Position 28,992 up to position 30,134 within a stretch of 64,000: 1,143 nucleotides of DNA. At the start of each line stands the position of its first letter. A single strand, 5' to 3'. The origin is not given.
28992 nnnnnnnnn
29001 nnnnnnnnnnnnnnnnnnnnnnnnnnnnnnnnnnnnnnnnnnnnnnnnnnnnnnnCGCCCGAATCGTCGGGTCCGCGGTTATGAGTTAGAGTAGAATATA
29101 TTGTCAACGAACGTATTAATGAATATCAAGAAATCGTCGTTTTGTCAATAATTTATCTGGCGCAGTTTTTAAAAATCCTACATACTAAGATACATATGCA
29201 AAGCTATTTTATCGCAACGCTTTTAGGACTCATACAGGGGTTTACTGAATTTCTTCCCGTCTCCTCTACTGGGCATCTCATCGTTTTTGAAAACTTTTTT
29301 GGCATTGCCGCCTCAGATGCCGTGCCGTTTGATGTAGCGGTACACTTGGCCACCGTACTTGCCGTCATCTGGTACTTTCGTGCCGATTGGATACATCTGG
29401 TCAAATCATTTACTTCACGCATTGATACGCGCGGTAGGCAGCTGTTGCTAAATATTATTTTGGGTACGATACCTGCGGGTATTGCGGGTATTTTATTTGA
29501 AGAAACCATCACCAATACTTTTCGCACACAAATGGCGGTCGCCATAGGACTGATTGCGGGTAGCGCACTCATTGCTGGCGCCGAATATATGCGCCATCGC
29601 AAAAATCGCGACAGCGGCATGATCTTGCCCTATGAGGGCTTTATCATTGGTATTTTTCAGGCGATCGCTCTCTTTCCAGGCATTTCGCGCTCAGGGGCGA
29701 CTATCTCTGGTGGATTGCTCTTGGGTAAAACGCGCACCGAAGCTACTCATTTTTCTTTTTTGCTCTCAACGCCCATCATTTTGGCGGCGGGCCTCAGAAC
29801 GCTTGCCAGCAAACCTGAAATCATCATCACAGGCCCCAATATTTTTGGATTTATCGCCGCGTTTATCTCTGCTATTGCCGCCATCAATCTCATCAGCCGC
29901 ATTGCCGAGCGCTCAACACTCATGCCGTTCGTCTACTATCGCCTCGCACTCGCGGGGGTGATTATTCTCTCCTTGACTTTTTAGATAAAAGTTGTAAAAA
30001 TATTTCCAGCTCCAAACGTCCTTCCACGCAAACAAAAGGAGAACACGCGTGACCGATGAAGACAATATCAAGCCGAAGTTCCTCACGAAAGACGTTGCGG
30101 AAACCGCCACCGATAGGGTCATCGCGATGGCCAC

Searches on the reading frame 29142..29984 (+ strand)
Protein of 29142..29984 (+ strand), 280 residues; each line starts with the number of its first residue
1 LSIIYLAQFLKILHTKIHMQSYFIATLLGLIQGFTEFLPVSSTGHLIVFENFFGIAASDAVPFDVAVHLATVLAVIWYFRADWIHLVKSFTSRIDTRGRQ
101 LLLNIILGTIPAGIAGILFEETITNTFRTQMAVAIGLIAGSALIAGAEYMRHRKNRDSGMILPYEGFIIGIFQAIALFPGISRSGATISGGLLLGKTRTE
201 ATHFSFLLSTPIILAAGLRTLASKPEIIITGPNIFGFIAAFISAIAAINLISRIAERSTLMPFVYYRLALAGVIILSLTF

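Call 93: search_protein_families(library=pfam, proteins=[window:29142-29984:+], max_evalue=0.01)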
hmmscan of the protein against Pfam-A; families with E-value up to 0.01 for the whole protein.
window:29142-29984:+ (280 aa): 1 family
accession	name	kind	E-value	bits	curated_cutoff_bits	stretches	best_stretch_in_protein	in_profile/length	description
PF02673.24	BacA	-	2.9e-74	250.5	33.4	1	25-272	1-256/257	Bacitracin resistance protein BacA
